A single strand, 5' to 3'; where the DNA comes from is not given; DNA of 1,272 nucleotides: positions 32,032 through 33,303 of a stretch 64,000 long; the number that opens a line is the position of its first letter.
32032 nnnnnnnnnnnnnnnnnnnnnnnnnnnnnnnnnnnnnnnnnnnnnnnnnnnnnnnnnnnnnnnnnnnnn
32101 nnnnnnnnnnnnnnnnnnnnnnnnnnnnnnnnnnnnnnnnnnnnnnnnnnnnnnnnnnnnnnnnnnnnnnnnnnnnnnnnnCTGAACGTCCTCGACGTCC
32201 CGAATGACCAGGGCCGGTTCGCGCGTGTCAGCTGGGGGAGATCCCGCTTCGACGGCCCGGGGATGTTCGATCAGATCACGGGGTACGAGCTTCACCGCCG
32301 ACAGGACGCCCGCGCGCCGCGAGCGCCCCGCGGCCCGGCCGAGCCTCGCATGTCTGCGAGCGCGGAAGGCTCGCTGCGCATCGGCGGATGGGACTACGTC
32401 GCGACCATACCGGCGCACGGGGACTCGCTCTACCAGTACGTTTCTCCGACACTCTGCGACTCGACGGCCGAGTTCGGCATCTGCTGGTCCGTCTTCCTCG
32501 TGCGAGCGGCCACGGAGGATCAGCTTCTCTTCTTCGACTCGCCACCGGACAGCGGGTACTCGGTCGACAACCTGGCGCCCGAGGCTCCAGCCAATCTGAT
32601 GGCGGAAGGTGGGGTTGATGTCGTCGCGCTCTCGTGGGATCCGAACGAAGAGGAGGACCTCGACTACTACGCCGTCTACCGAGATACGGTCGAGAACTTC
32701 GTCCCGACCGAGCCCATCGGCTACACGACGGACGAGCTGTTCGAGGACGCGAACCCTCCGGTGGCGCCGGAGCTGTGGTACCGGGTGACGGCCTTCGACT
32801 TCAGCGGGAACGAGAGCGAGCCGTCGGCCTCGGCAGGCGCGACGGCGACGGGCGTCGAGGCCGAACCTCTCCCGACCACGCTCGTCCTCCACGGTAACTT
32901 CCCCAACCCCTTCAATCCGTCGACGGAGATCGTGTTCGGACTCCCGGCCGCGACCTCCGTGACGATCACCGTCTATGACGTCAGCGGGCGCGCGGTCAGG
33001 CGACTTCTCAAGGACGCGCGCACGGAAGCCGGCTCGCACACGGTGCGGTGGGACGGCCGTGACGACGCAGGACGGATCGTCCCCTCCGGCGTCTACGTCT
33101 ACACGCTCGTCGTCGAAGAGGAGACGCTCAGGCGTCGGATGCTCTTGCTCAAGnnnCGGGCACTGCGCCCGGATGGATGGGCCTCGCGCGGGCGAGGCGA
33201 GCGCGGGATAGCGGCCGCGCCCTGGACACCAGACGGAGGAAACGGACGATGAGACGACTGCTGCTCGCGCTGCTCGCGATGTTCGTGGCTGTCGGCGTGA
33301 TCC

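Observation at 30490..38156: Two giant T9SS-type secreted beta-helix proteins whose N- and C-terminal regions are near-identical at DNA level; the second contains three ~1.13-kb tandem repeats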

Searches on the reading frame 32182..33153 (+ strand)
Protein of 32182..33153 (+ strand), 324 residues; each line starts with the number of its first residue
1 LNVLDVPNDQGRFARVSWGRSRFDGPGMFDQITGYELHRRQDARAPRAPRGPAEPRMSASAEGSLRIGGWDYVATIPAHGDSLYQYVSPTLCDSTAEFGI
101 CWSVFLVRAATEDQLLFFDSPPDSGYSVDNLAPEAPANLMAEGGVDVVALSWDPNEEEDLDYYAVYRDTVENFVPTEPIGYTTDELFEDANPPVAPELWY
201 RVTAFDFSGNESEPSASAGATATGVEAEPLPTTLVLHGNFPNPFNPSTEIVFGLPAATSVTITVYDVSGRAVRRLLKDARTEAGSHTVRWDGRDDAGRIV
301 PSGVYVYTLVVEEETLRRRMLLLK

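Call 23: find_related_loci(query=A2, collection=genome_contigs, flank=10000)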
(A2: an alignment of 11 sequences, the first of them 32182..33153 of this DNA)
Query A2 (324 aa) in genome_contigs; peptide patterns used: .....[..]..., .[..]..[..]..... (x = any residue, [..] = any of these).
594 stretches matched a pattern (row limit reached: there are more); 593 encode a relative of the query (tblastn E <= 1e-3); the best 80 are kept; 80 distinct loci.
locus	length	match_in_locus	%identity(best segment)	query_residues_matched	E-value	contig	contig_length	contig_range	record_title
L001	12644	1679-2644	69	2-324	2e-144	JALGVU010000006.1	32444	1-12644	MAG: bacterium isolate Meg19_46_Bin_182 Meg19_46_Bin_182_scaffold_839, whole genome shotgun sequence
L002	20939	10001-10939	48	1-324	7e-90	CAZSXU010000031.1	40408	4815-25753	MAG TPA_asm: uncultured bacterium isolate binchicken_co334_235 genome assembly, contig: NODE_1515_length_40408_cov_98.07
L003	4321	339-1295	51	2-324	8e-89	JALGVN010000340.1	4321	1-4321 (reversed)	MAG: bacterium isolate AB_69_Bin_103 AB_69_Bin_103_scaffold_175223, whole genome shotgun sequence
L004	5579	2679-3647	50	2-324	7e-88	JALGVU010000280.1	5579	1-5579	MAG: bacterium isolate Meg19_46_Bin_182 Meg19_46_Bin_182_scaffold_80429, whole genome shotgun sequence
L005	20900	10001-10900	48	1-324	7e-86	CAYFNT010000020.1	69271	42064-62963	MAG TPA_asm: uncultured bacterium isolate ERP019367_co2_63 genome assembly, contig: NODE_411_length_69271_cov_19.484975,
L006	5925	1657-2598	49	2-324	8e-86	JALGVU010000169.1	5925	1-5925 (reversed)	MAG: bacterium isolate Meg19_46_Bin_182 Meg19_46_Bin_182_scaffold_34071, whole genome shotgun sequence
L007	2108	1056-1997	49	2-324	4e-89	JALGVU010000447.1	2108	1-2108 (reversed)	MAG: bacterium isolate Meg19_46_Bin_182 Meg19_46_Bin_182_scaffold_245022, whole genome shotgun sequence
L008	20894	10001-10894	48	3-324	4e-82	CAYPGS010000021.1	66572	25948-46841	MAG TPA_asm: uncultured bacterium isolate SRP167671_co2_56 genome assembly, contig: NODE_523_length_66572_cov_61.717576,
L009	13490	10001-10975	47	1-324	2e-81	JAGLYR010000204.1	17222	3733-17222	MAG: Candidatus Eisenbacteria bacterium isolate RS_13_32 ZL320.bin.32.fa_204, whole genome shotgun sequence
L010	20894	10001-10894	45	3-324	4e-80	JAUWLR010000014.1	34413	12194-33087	MAG: Candidatus Eisenbacteria bacterium isolate CSMAG_2377 CSMAG_2377_k141_717853_length_34413_cov_13.5909, whole genome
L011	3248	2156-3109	45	3-324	1e-80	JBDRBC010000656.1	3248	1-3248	MAG: bacterium isolate MEGAHIT-group-1.1038 k141_4396299, whole genome shotgun sequence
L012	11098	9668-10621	46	3-324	5e-79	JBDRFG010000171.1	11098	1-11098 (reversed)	MAG: Candidatus Eisenbacteria bacterium isolate MEGAHIT-group-1.358 k141_6161560, whole genome shotgun sequence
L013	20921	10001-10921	46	1-324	4e-79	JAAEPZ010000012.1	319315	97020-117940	MAG: bacterium isolate Gpa_5 GpaG_CONTIG44250, whole genome shotgun sequence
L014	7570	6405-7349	46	2-324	3e-77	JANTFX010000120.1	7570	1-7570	MAG: Candidatus Krumholzibacteriia bacterium isolate bin10023 c_000000011429, whole genome shotgun sequence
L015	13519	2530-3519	44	1-324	2e-76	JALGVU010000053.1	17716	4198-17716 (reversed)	MAG: bacterium isolate Meg19_46_Bin_182 Meg19_46_Bin_182_scaffold_6795, whole genome shotgun sequence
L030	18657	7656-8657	44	1-324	5e-71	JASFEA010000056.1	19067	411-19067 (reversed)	MAG: bacterium isolate D0606M02metaG_Bin_283 D0606M02metaG_FD_scaffold_159_c1, whole genome shotgun sequence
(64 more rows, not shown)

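Call 38: predict_structure(alignment_id=A2)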
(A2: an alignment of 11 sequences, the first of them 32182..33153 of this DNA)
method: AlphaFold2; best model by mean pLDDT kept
length: 324 residues; sequences in the alignment: 11
mean_pLDDT: 78.0   pTM: 0.37
mean pLDDT of the five models: 78.0, 58.0, 54.9, 53.3, 50.3
residues with pLDDT >= 90: 90; 70-90: 151; 50-70: 44; < 50: 39
segments of 3 or more residues with pLDDT < 50: 43-64, 93-100, 127-130, 224-228
pLDDT, mean of each block of 10 residues (from residue 1): 61 79 73 86 45 37 58 85 82 48 80 82 58 86 84 84 94 93 93 84 86 91 50 77 74 89 92 93 87 89 89 90 69
secondary structure, 60 per line:
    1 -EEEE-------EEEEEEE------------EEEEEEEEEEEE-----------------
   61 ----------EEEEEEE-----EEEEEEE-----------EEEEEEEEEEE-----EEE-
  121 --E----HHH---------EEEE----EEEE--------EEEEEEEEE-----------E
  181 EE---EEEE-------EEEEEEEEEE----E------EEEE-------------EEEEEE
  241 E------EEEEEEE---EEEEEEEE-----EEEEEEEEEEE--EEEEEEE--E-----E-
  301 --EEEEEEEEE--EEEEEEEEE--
elements in order: E2-5 E13-19 E32-43 E71-77 E83-89 E101-111 E117-119 E140-143 E148-151 E160-168 E180-182 E186-189 E197-206 E218-221 E235-241 E248-254 E258-265 E271-281 E284-290 E303-311 E314-322
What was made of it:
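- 32182..32565 (+): g1 MidA: Fn3-like sandwich with a disordered insert; no Pfam or NCBIfam model. AF2 strands, low pLDDT at residues 43-64 (call 38).
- On T9SS type A cargo (TIGR04183): The AF2 model gives seven strands with pLDDT about 87-93 over most of the tail (call 38).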

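Call 41: fold_search(model_id=the predicted structure, library=pdb)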
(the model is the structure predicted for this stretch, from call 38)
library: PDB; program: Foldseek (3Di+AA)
matches with E <= 10: 1963; with E <= 0.001: 403
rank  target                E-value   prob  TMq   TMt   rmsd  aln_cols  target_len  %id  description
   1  8bnq_A                8.1e-10  1.00  0.33  0.34  20.8       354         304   11  Crystal structure of the FnIII-tandem A84-A86 from the A-band of titin (released 2023-04-12)
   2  7mrk_D                1.5e-09  1.00  0.24  0.26  15.4       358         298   15  Chicken CNTN4 APP complex (released 2022-01-05)
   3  8bnq_B                1.6e-09  1.00  0.32  0.33  17.6       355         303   12  Crystal structure of the FnIII-tandem A84-A86 from the A-band of titin (released 2023-04-12)
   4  7mrs_A                3.4e-09  1.00  0.24  0.26  15.2       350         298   14  Zebrafish CNTN4 APPb complex (released 2022-01-05)
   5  5e55_A                3.8e-09  1.00  0.24  0.25  15.2       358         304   14  Crystal structure of mouse CNTN6 FN1-FN3 domains (released 2016-08-31)
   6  5e7l                  4.0e-09  1.00  0.26  0.27  15.1       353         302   15  Crystal structure of mouse CNTN2 FN1-FN3 domains (released 2016-08-31)
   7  5e55_B                4.7e-09  1.00  0.25  0.26  14.8       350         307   14  Crystal structure of mouse CNTN6 FN1-FN3 domains (released 2016-08-31)
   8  7mrq                  5.0e-09  1.00  0.25  0.27  16.3       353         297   15  Chicken CNTN4 FN1-FN3 domains with T751A, V752A, Y781A, E786A mutations (released 2022-01-05)
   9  5e53_D                5.2e-09  1.00  0.23  0.24  15.2       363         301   11  Crystal structure of chicken CNTN1 FN1-FN3 domains (released 2016-08-31)
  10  8xkm_A                6.1e-09  1.00  0.27  0.12  18.8       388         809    9  Cryo-EM structure of human insulin receptor bound to 4 IGF-I, conformation 3 (released 2024-12-25)
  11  8yyl_B                6.8e-09  1.00  0.28  0.19  21.8       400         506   10  Cryo-EM structure of the complex IR with one insulin (released 2025-04-09)
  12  5n47_D                8.5e-09  1.00  0.26  0.29  15.9       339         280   15  Structure of Anticalin N7E in complex with the three-domain fragment Fn7B8 of human oncofetal fibronectin (released 2018-02-14)
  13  8v2b_B                8.9e-09  1.00  0.28  0.18  15.6       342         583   11  Cryo-EM structure of mouse type II OSM receptor complex: model for full extracellular assembly (released 2024-11-20)
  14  9ba4_A                8.9e-09  1.00  0.31  0.13  12.0       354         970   14  Full-length cross-linked Contactin 2 (CNTN2) (released 2024-07-17)
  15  7mro                  8.9e-09  1.00  0.25  0.27  15.1       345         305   13  Zebrafish CNTN4 FN1-FN3 domains (released 2022-01-05)
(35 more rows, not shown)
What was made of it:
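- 32182..32565 (+): Tandem FnIII Foldseek hits (call 41).
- On Fibronectin type III: The whole C-region matches FnIII tandems at E about 1e-9 (call 41).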

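Call 53: search_solved_structures(query=A2, max_evalue=1)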
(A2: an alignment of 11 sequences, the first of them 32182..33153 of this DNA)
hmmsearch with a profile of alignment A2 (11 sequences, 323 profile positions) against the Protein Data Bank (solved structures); distinct sequences matched with E-value up to 1: 22.
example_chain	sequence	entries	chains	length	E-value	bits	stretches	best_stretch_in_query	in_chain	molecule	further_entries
7eh9_A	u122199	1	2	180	2.5e-09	40.1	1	234-311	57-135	Basal-body rod modification protein FlgD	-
7bhq_A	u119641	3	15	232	3.7e-09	39.6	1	228-311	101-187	Basal-body rod modification protein FlgD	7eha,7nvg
5z06_A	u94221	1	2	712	1e-07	34.9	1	135-224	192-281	BDI_3064 protein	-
3osv_A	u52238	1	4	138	1e-06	31.6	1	251-307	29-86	Flagellar basal-body rod modification protein FlgD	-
3c12_A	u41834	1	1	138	2.4e-05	27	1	256-314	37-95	Flagellar protein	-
8pn5_A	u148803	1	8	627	3.4e-05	26.6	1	129-224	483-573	DUF3472 domain-containing protein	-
8pn3_A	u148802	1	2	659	0.00011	24.8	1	129-224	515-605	DUF3472 domain-containing protein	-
8pmu_A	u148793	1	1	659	0.00011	24.8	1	129-224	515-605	DUF3472 domain-containing protein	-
6za2_A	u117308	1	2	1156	0.00025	23.7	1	240-312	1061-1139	Por secretion system protein porU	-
1k85_A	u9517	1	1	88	0.001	21.7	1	131-219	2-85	CHITINASE A1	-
3mpc_A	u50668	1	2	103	0.018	17.6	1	132-217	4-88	Fn3-like protein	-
5m11_A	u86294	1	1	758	0.032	16.8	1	241-309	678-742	Immunoreactive 84kD antigen PG93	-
4yfe_A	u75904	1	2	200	0.035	16.7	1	133-214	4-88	Receptor-type tyrosine-protein phosphatase delta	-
4yh7_A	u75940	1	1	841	0.086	15.4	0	133-210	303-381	Receptor-type tyrosine-protein phosphatase delta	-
2dju_A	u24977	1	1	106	0.098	15.2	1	133-206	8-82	Receptor-type tyrosine-protein phosphatase F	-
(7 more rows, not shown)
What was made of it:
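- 32566..32880 (+): g1 MidB: Fn3 domain. Profile against PDB matches the Fn3 of BDI_3064 (1e-7) and of chitinase A1 (1e-3) (call 53).
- On T9SS type A cargo (TIGR04183): The profile matches FlgD Ig-like domains and the PorU and PorZ C-terminal domains (call 53).
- On Fibronectin type III: The MidB profile matches solved Fn3 domains at 1e-7 to 1e-3 (call 53).
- Closest known: T9SS type A cargo proteins of Bacteroidota. Same: The tail resembles the C-terminal domains of PorU and PorZ (call 53).
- Its profile matches FlgD Ig-like domains and the C-terminal domains of PorU and PorZ (call 53). The Fn3 tandem is supported by fold and profile matches (calls 38, 41, 53).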

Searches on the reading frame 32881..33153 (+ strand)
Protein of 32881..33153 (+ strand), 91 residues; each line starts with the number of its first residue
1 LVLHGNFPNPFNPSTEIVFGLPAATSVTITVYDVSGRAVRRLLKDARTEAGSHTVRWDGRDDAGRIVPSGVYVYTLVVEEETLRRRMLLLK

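Call 16: search_protein_families(library=pfam, proteins=[window:32881-33153:+], max_evalue=1)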
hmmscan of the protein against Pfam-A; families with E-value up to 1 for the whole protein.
seq(91 aa): 4 families
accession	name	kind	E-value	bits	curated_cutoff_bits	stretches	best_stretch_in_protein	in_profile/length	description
PF13860.13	FlgD_ig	-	2.1e-11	44.1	27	1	23-79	21-74/79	FlgD Ig-like domain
PF18962.6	Por_Secre_tail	-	3e-05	24.7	27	1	7-79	2-65/75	Secretion system C-terminal sorting domain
PF13585.12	CHU_C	-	0.0011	19.5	27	1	24-80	26-74/86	CHU_C Type IX secretion signal domain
PF10029.15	DUF2271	-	0.1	12.7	27.3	1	48-79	72-101/136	Predicted periplasmic protein (DUF2271)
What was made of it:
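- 32881..33156 (+): g1 T9SS type A / FlgD-Ig-like C-terminal domain plus stop codon. PF13860 44.1 bits (call 16).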

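Call 51: search_protein_families(library=ncbifam, proteins=[window:32881-33153:+], max_evalue=0.1)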
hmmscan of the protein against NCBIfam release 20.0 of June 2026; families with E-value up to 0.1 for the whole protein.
window:32881-33153:+ (91 aa): 12 families
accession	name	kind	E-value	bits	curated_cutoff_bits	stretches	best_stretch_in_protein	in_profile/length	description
NF033707.1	T9SS_sortase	equivalog_domain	7.8e-12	43.7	420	1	5-81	1000-1080/1095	type IX secretion system sortase PorU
NF005176.1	PRK06655.1-1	equivalog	5.2e-09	36.3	230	1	22-76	94-147/197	flagellar hook assembly protein FlgD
TIGR04183.1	Por_Secre_tail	domain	7.2e-09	35.5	23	1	7-87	2-69/72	T9SS type A sorting domain-containing protein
NF009276.0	PRK12633.1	equivalog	3.2e-07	30.3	383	1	23-77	127-180/234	flagellar basal body rod modification protein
NF009452.0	PRK12812.1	equivalog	3.4e-06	26.5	258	1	25-77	152-205/289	flagellar basal body rod modification protein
NF052323.1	T9SSA_dep_M6i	equivalog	4.1e-06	25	600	1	6-76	960-1024/1043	T9SS-dependent M6-like inactivated metalloprotease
NF009453.0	PRK12813.1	equivalog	9.5e-06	25.3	264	1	23-76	122-171/223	flagellar basal body rod modification protein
NF052228.1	T9SS_PorZ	equivalog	1.5e-05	23.7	260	1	7-75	676-739/757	type IX secretion system anionic LPS delivery protein PorZ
NF009277.0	PRK12634.1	equivalog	3.6e-05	24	333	1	18-75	115-171/221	flagellar basal body rod modification protein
NF038113.1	T9SSA_dep_M36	equivalog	0.00031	19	885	1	6-82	795-861/869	T9SS-dependent M36 family metallopeptidase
NF053608.1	Lsa66_OmpA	equivalog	0.0033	15.9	700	1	33-80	185-230/581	fibronectin-binding adhesin Lsa66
NF004496.1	PRK05842.1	equivalog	0.095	11.9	250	0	29-73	170-215/271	flagellar hook assembly protein FlgD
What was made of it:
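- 32881..33156 (+): TIGR04183 35.5 bits, cut-off 23 (call 51).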
